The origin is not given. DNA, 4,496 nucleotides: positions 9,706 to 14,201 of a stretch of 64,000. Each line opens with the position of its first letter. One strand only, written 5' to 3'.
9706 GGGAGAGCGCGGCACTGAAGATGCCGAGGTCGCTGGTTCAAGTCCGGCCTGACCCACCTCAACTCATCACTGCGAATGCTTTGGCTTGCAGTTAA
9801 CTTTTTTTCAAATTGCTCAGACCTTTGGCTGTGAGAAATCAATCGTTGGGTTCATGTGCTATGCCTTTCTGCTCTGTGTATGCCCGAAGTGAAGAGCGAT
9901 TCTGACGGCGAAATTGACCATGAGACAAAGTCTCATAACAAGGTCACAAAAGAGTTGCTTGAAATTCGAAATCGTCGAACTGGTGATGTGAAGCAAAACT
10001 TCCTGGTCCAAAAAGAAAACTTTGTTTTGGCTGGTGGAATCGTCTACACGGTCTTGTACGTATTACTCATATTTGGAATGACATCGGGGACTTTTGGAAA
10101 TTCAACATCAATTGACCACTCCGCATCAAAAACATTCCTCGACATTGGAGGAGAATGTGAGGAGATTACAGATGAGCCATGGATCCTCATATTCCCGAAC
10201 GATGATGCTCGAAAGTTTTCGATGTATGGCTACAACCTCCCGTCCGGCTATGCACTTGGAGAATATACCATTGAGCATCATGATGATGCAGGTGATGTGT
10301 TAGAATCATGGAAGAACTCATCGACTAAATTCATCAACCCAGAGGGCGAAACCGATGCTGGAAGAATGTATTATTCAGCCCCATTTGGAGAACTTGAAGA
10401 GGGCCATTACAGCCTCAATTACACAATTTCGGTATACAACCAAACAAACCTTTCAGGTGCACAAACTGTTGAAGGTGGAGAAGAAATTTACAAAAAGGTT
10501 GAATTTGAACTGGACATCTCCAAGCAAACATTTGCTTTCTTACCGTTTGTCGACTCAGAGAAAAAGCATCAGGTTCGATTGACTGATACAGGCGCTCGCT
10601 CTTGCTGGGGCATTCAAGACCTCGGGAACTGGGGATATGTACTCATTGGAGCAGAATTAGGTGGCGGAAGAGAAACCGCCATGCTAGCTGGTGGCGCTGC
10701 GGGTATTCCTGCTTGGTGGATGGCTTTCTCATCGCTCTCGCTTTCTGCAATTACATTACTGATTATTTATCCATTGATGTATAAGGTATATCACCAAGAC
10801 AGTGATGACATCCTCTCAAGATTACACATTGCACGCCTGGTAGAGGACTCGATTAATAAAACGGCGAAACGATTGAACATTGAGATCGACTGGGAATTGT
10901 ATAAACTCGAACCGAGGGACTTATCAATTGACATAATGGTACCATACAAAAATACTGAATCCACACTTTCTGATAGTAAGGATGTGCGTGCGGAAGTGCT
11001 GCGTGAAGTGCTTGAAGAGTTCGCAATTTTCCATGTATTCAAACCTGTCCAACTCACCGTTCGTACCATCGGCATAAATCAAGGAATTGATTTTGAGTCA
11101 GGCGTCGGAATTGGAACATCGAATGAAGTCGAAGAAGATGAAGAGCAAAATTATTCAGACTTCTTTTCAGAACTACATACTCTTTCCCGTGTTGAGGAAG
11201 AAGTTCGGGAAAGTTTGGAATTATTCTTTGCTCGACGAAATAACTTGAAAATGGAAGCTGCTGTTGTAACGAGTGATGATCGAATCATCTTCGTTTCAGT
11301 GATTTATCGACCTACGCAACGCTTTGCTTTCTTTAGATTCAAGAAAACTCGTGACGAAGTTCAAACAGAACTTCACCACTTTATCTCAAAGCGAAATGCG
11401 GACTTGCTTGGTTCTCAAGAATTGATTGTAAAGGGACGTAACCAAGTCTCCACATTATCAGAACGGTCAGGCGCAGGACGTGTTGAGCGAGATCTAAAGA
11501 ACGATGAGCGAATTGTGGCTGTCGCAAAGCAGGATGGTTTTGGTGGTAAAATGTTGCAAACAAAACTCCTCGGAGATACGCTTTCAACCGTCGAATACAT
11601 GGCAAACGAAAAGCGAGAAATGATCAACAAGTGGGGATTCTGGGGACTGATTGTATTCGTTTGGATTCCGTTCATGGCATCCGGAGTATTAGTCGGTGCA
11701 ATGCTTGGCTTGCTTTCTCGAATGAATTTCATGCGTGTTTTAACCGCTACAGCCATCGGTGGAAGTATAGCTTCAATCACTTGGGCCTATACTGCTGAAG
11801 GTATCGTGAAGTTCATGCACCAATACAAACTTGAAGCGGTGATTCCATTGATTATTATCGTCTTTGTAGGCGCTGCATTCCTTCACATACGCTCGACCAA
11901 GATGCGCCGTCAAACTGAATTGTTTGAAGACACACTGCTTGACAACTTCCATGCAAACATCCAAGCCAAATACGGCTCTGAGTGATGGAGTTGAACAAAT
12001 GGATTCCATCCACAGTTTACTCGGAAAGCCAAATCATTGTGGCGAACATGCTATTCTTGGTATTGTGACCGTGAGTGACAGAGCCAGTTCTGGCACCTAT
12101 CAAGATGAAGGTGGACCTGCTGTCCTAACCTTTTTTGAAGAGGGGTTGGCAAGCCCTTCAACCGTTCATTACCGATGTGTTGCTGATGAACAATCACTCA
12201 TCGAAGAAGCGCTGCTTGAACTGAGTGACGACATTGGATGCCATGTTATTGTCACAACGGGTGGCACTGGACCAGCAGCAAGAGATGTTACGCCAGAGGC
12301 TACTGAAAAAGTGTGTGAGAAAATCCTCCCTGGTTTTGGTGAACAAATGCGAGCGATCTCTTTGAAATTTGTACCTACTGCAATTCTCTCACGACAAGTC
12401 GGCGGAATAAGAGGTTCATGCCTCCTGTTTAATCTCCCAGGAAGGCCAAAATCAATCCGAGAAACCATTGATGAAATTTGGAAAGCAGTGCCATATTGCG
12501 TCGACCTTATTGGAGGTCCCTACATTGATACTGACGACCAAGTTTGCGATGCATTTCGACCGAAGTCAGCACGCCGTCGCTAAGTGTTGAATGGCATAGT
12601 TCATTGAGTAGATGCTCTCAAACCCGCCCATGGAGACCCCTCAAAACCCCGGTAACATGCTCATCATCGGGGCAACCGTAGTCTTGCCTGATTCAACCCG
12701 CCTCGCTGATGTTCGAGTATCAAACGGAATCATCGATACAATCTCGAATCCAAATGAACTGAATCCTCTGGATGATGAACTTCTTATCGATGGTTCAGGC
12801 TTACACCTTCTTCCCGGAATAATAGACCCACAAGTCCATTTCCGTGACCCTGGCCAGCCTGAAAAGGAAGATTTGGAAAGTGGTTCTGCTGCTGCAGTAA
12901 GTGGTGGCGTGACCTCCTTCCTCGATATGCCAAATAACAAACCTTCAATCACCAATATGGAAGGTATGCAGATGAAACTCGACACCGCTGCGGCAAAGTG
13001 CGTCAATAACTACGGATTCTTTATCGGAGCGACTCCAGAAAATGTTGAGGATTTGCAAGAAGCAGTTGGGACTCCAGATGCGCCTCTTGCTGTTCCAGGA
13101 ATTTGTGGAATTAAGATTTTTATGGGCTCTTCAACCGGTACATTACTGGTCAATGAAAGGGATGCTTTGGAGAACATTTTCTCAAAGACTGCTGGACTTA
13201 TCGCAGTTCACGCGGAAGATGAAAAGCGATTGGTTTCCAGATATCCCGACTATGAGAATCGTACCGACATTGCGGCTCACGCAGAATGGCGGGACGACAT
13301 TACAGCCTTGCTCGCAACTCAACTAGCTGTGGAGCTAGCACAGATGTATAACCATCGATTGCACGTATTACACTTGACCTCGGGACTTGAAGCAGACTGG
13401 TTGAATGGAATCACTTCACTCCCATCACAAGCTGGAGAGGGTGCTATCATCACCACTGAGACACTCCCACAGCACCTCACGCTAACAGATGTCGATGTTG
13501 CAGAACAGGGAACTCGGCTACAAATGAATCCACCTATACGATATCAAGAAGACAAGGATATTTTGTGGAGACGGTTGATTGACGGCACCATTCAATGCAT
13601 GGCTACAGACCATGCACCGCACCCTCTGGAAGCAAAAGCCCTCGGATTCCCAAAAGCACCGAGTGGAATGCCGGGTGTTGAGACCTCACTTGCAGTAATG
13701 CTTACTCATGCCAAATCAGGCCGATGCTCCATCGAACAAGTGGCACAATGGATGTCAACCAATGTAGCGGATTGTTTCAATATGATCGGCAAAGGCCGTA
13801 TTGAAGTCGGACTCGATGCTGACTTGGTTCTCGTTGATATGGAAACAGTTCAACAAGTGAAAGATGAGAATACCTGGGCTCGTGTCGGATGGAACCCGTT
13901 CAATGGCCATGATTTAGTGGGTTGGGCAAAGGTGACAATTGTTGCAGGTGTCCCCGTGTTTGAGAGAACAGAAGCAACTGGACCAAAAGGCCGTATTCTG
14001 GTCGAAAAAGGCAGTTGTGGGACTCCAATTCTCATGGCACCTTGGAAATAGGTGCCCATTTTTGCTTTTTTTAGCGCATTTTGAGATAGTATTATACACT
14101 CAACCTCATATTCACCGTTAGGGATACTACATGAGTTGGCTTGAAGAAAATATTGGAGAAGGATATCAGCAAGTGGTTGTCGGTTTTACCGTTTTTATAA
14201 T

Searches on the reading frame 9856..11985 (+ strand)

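Call 43: search_protein_families(library=pfam, proteins=[window:9856-11985:+], max_evalue=0.0001)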
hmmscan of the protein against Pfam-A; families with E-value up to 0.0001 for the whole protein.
window:9856-11985:+ (709 aa): 1 family
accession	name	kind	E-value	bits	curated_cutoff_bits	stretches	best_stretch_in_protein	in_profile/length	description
PF06695.16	Sm_multidrug_ex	-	1.7e-12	48.4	30.7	1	567-641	46-120/121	Putative small multi-drug export protein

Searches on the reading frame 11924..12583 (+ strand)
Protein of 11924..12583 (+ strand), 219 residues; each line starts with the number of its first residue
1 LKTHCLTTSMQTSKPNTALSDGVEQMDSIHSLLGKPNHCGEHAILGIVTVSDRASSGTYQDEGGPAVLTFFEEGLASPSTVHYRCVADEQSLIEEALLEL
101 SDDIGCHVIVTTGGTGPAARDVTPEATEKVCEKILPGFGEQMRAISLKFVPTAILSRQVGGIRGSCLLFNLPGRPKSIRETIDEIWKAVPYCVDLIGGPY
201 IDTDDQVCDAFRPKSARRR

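Call 46: search_protein_families(library=pfam, proteins=[window:11924-12583:+], max_evalue=0.0001)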
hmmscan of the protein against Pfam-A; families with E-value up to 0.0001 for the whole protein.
window:11924-12583:+ (219 aa): 1 family
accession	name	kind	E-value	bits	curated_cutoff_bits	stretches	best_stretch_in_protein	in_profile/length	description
PF00994.29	MoCF_biosynth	-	5.5e-28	97.9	26.6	1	46-186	1-138/144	Probable molybdopterin binding domain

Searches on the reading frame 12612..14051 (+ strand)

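Call 43: search_protein_families(library=pfam, proteins=[window:12612-14051:+], max_evalue=0.0001)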
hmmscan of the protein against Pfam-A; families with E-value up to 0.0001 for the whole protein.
window:12612-14051:+ (479 aa): 2 families
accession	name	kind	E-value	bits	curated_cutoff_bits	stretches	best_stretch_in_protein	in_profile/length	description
PF01979.26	Amidohydro_1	-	4.5e-20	72.6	25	1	66-446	2-342/345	Amidohydrolase family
PF07969.17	Amidohydro_3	-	3e-05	24.1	29.7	0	369-450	404-472/472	Amidohydrolase family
